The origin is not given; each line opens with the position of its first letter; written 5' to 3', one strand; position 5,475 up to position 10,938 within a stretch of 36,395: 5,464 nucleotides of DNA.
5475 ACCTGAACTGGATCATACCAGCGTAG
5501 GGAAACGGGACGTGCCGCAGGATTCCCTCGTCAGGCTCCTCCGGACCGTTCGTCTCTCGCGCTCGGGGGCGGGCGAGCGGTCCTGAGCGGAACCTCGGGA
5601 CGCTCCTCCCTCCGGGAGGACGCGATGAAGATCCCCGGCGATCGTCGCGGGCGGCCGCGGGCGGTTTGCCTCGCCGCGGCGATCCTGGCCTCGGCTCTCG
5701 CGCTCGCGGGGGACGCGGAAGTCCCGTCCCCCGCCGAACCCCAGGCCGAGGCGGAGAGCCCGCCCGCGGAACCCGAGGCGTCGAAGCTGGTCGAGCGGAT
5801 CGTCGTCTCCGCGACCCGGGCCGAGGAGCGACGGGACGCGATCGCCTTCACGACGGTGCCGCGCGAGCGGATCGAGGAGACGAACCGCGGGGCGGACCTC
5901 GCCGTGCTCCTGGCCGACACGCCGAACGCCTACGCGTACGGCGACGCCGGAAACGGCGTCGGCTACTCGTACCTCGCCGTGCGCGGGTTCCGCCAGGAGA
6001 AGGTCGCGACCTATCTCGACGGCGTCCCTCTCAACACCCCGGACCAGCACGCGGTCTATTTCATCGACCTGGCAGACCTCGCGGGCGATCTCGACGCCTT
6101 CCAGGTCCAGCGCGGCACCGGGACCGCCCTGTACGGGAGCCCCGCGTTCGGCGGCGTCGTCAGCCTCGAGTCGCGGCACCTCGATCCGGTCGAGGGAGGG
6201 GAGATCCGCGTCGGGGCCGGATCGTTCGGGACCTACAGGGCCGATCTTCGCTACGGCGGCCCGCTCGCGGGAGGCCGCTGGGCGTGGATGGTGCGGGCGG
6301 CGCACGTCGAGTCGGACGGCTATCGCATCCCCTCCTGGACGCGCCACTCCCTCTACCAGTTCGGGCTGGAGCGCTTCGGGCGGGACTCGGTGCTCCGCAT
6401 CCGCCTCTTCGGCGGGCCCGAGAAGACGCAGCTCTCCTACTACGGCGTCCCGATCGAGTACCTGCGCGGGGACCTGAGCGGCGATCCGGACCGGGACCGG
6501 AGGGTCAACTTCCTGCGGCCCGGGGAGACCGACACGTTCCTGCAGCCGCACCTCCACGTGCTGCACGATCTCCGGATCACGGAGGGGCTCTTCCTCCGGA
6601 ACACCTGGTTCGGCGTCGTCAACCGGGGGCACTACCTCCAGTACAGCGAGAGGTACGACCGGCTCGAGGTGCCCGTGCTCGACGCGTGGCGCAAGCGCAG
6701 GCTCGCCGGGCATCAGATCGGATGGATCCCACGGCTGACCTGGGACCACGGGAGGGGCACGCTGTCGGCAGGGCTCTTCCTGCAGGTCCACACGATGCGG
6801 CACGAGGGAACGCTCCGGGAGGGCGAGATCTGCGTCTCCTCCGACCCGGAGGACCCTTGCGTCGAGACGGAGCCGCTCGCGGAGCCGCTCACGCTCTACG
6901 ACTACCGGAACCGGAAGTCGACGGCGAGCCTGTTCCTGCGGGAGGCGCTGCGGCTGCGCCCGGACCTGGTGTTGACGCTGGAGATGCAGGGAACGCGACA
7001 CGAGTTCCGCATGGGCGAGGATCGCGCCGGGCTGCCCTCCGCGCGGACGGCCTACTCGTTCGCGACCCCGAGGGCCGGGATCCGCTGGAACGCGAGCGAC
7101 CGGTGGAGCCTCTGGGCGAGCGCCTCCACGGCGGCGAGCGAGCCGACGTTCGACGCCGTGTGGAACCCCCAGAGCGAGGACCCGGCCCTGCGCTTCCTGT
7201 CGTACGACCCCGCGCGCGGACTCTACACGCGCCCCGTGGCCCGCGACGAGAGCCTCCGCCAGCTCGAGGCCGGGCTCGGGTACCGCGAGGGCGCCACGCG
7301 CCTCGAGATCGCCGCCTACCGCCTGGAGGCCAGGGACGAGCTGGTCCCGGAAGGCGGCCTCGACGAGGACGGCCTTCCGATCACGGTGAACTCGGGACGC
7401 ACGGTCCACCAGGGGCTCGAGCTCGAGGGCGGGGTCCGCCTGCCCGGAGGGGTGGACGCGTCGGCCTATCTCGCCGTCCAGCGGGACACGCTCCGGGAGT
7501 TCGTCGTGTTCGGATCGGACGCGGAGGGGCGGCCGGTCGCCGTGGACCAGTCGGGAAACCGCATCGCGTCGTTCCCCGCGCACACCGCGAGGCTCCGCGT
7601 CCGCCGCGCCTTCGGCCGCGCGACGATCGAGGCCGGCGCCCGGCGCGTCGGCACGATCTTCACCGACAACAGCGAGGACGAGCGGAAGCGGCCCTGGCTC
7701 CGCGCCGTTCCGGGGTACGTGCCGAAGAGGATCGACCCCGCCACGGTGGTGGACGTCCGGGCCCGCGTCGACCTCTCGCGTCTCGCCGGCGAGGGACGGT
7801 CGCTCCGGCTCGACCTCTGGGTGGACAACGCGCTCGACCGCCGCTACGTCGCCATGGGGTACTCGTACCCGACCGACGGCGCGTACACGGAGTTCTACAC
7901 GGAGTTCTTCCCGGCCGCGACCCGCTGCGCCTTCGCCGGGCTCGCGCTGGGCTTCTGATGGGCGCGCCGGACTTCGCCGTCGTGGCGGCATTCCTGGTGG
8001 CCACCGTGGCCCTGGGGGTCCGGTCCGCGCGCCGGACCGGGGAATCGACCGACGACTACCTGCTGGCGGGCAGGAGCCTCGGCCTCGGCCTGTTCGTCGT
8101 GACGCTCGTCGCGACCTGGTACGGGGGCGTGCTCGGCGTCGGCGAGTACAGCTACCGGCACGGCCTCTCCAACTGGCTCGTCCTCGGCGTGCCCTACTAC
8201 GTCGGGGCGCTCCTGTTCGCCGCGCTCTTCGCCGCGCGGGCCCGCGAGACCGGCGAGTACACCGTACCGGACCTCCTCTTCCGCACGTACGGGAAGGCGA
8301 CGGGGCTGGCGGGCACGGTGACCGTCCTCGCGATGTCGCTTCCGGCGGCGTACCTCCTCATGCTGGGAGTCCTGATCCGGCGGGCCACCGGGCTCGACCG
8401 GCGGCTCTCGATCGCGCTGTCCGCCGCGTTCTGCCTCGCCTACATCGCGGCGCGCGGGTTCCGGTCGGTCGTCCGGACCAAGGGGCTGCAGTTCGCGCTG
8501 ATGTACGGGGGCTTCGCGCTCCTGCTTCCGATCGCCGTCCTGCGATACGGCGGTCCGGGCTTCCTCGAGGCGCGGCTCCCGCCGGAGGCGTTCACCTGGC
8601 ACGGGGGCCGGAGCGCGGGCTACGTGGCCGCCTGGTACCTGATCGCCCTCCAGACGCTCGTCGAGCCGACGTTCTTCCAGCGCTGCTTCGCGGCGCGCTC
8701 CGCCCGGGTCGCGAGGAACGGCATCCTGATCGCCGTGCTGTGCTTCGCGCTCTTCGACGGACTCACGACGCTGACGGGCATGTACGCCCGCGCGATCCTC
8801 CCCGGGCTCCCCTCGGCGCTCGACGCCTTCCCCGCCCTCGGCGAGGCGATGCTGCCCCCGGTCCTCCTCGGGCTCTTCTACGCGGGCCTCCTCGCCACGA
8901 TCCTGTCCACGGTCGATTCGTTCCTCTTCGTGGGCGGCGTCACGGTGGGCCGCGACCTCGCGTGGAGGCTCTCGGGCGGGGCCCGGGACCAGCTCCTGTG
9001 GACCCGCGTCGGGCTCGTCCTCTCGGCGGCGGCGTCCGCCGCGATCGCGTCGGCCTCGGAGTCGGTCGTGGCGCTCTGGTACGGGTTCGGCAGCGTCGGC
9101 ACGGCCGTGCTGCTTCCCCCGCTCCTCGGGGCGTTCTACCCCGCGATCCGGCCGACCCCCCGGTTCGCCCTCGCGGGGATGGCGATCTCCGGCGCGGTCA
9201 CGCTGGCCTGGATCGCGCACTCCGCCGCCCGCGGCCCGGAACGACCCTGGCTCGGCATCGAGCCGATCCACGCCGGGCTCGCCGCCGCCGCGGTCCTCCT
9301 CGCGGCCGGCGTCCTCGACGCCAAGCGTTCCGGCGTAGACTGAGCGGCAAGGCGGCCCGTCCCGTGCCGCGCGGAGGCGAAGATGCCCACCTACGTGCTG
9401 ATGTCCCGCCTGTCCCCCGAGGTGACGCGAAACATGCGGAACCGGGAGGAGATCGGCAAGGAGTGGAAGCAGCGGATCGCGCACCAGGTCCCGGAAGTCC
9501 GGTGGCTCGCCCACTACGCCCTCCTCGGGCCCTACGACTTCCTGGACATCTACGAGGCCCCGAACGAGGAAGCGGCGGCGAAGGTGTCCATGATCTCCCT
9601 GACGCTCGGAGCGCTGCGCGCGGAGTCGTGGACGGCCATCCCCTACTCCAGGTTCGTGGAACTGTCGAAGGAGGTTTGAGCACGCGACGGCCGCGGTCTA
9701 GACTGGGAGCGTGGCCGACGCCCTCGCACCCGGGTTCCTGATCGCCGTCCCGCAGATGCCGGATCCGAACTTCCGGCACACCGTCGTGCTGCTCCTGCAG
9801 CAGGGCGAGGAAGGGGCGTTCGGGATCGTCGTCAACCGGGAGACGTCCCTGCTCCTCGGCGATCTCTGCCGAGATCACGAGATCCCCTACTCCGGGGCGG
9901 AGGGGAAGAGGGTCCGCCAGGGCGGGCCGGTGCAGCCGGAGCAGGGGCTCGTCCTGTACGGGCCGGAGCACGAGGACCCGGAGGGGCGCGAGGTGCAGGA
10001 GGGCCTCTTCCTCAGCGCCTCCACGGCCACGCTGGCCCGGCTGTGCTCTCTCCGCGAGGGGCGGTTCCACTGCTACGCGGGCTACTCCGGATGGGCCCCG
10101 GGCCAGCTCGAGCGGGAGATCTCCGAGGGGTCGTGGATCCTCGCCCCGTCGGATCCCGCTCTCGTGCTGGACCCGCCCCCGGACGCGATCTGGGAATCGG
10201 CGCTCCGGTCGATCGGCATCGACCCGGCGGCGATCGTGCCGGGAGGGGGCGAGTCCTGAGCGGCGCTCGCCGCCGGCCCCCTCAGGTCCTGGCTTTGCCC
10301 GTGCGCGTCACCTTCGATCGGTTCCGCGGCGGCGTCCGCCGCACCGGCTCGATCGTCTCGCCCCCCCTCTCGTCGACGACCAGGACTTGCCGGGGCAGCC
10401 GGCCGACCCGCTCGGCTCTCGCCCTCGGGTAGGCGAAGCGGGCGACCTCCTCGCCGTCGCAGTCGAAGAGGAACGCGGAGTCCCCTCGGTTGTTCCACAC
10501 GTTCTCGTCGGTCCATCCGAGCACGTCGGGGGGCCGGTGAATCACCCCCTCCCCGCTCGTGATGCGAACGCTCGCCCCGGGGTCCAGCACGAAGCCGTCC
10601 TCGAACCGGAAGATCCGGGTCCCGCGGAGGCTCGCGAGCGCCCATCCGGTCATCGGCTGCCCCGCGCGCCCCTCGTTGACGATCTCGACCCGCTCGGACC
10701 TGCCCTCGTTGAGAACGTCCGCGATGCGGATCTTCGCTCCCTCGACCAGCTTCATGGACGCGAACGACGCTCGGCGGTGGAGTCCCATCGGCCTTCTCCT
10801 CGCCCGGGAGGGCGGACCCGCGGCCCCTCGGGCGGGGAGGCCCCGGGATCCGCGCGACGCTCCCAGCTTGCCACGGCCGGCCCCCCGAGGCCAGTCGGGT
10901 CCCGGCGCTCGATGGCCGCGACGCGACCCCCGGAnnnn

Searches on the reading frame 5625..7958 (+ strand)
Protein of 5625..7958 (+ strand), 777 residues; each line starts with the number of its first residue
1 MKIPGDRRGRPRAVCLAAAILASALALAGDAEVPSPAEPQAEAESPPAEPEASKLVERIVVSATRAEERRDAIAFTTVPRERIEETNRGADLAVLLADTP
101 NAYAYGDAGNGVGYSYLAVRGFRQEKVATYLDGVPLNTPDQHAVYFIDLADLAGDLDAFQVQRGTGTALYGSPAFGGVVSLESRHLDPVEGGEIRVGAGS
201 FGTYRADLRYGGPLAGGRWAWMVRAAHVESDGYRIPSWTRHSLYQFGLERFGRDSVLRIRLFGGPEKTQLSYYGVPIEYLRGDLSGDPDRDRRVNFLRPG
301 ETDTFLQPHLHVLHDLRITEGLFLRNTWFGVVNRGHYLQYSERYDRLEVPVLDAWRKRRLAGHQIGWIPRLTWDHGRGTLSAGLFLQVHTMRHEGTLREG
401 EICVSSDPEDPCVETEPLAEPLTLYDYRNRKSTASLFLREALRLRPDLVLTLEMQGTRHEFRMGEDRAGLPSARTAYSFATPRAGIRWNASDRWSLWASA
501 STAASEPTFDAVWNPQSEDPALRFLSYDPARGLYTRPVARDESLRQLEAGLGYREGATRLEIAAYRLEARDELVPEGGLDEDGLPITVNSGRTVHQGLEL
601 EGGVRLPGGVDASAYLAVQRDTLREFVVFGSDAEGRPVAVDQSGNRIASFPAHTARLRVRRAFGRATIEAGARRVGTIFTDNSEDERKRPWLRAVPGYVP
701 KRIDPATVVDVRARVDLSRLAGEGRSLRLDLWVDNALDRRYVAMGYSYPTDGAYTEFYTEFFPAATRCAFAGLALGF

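Call 6: search_protein_families(library=pfam, proteins=[window:5625-7958:+], max_evalue=0.001)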
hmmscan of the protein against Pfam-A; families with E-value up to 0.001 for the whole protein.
window:5625-7958:+ (777 aa): 2 families
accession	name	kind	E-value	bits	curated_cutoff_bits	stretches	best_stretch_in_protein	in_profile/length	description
PF00593.30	TonB_dep_Rec_b-barrel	-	1.2e-24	88.4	27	1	359-735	111-435/436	TonB dependent receptor-like, beta-barrel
PF07715.20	Plug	-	2.7e-14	54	23.9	1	73-178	7-107/107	TonB-dependent Receptor Plug Domain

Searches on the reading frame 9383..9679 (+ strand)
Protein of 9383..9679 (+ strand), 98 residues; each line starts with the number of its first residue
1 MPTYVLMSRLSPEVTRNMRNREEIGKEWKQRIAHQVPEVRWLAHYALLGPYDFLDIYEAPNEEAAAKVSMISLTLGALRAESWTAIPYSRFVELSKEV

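Call 3: search_protein_families(library=pfam, proteins=[window:9383-9679:+], max_evalue=0.01)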
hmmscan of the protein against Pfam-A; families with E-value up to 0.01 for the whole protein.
window:9383-9679:+ (98 aa): 1 family
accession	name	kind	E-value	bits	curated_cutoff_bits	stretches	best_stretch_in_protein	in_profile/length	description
PF08734.17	GYD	-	5.5e-21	74.8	31.4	1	4-93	1-89/91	GYD domain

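Call 4: search_protein_families(library=ncbifam, proteins=[window:9383-9679:+], max_evalue=0.01)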
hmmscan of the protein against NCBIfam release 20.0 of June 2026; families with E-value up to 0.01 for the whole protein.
window:9383-9679:+ (98 aa): 0 families

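Call 54: search_protein_families(library=padloc, proteins=[window:9383-9679:+], max_evalue=0.01)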
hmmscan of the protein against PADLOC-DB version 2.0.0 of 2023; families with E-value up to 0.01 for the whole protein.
window:9383-9679:+ (98 aa): 0 families

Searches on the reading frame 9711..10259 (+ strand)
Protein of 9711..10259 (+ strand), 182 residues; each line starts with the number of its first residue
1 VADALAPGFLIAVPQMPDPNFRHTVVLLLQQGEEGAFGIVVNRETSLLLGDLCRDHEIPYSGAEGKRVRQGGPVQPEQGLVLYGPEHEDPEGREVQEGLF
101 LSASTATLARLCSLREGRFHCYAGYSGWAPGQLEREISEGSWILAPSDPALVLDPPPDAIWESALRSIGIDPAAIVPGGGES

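Call 3: search_protein_families(library=pfam, proteins=[window:9711-10259:+], max_evalue=0.01)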
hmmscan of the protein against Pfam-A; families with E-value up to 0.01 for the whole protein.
window:9711-10259:+ (182 aa): 1 family
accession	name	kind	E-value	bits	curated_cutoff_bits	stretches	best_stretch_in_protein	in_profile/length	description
PF02622.21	DUF179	-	6.4e-39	133.9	27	1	14-169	1-157/157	AlgH-like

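Call 4: search_protein_families(library=ncbifam, proteins=[window:9711-10259:+], max_evalue=0.01)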
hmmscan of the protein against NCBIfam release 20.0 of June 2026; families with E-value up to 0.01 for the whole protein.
window:9711-10259:+ (182 aa): 7 families
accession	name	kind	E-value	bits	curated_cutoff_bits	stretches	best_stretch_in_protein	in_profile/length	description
NF001266.0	PRK00228.1-1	equivalog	2.8e-33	115.1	198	1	5-176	4-181/187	YqgE/AlgH family protein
NF001268.0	PRK00228.1-4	equivalog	2.1e-29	102.7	216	1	5-177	14-196/201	YqgE/AlgH family protein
NF001270.0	PRK00228.2-2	equivalog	2.1e-28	99.2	225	1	5-171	11-179/193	YqgE/AlgH family protein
NF001267.0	PRK00228.1-2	equivalog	8e-28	97.4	284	1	5-176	10-186/192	YqgE/AlgH family protein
NF001271.0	PRK00228.2-3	equivalog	4.1e-22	78.8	254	1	9-171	14-175/189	YqgE/AlgH family protein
NF001272.0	PRK00228.2-4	equivalog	1.6e-20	73.3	241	1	5-168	15-181/198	YqgE/AlgH family protein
NF001269.0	PRK00228.2-1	equivalog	9.2e-16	58.2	278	1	8-167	22-183/201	YqgE/AlgH family protein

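Call 54: search_protein_families(library=padloc, proteins=[window:9711-10259:+], max_evalue=0.01)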
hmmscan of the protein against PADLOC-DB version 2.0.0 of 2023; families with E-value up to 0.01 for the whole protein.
window:9711-10259:+ (182 aa): 0 families

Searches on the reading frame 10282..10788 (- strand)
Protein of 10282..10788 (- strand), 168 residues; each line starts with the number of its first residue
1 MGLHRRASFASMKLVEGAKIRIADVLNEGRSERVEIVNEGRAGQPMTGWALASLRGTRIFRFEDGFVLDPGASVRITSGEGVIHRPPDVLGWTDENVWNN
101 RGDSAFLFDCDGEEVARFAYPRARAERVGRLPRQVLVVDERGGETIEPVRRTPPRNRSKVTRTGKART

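Call 3: search_protein_families(library=pfam, proteins=[window:10282-10788:-], max_evalue=0.01)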
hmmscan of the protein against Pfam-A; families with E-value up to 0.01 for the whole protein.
window:10282-10788:- (168 aa): 1 family
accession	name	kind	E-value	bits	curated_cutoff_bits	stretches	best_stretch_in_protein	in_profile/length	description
PF00932.25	LTD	-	4.8e-14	53.1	34.3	1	18-120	6-107/109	Lamin Tail Domain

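Call 4: search_protein_families(library=ncbifam, proteins=[window:10282-10788:-], max_evalue=0.01)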
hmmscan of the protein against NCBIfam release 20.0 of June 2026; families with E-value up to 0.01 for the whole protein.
window:10282-10788:- (168 aa): 0 families

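Call 27: search_solved_structures(query=window:10282-10788:-, show_alignments=1, max_evalue=0.01)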
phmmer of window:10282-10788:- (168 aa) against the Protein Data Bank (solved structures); distinct sequences matched with E-value up to 0.01: 16.
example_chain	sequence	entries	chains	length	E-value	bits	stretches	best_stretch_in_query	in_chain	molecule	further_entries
1ufg_A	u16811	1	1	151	3.3e-07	33.5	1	6-118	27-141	Lamin A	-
9ul6_C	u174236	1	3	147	4.1e-07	33.2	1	5-118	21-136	Lamin-A/C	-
7yvd_A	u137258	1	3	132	4.1e-07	33.2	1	6-118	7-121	Lamin-A/C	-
7z21_E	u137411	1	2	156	6.6e-07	32.5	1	6-118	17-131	Lamin-A/C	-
7crg_A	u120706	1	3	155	6.7e-07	32.5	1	6-118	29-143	Prelamin-A/C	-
9j8m_M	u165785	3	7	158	6.9e-07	32.4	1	6-118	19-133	Lamin-A/C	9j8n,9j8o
2lll_A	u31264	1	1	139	7.5e-07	32.3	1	21-121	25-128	Lamin-B2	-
3umn_A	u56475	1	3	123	8.4e-07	32.1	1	29-117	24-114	Lamin-B1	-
2kpw_A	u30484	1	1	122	9.4e-07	32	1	34-117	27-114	Lamin-B1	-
3jt0_A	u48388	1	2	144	9.9e-07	31.9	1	28-117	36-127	Lamin-B1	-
7dtg_A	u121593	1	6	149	1.2e-06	31.7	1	28-117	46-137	Lamin-B1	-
1ivt_A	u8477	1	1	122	1.3e-06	31.5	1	18-117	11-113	Lamin A/C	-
6ghd_B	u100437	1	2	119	1.4e-06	31.4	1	18-117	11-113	Prelamin-A/C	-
1ifr_A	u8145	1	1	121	2e-06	30.9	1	19-118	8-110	Lamin A/C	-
6rpr_B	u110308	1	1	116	2.1e-06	30.8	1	19-117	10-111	Prelamin-A/C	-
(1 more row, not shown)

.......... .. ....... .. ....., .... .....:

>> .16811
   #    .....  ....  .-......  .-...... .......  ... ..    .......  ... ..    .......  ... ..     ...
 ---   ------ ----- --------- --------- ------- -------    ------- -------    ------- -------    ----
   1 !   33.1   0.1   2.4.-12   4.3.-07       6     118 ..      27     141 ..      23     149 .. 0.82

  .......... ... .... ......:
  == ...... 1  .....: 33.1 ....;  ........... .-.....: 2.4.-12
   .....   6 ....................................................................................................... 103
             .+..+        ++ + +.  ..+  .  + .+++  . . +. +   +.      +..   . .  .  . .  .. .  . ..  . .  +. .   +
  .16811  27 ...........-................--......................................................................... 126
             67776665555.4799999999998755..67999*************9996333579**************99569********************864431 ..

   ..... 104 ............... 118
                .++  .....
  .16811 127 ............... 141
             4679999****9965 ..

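Call 42: find_related_loci(query=window:10282-10788:-, collection=metagenome_contigs, flank=6000)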
Query window:10282-10788:- (168 aa) in metagenome_contigs; peptide patterns used: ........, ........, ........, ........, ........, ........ (x = any residue, [..] = any of these).
231 stretches matched a pattern; 3 encode a relative of the query (tblastn E <= 1e-3); 3 distinct loci.
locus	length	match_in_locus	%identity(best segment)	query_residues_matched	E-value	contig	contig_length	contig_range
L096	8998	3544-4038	74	1-168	3e-78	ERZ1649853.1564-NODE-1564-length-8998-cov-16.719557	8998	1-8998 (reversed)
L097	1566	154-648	68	1-165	8e-78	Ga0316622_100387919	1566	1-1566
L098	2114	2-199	58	103-168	5e-20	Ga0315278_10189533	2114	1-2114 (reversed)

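Call 54: search_protein_families(library=padloc, proteins=[window:10282-10788:-], max_evalue=0.01)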
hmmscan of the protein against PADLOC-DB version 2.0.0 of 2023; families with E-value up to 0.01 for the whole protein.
window:10282-10788:- (168 aa): 1 family
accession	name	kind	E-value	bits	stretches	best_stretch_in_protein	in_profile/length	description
PDLC01096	C3a212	-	2.8e-08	31.3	1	22-116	197-275/279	SNc+LTD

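Call 71: predict_structure(protein=window:10285-10788:-)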
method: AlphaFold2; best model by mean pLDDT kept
length: 168 residues; sequences in the alignment: 1
mean_pLDDT: 34.4   pTM: 0.25
mean pLDDT of the five models: 34.4, 33.0, 31.4, 30.4, 28.4
residues with pLDDT >= 90: 0; 70-90: 0; 50-70: 1; < 50: 167
segments of 3 or more residues with pLDDT < 50: 1-59, 61-168
pLDDT, mean of each block of 10 residues (from residue 1): 27 29 36 41 41 40 38 30 27 29 37 38 31 39 28 32 43
secondary structure, 60 per line:
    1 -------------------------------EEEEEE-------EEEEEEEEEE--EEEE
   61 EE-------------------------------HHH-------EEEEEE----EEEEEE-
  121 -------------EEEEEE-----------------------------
elements in order: E32-37 E45-54 E57-62 E104-109 E114-119 E134-139
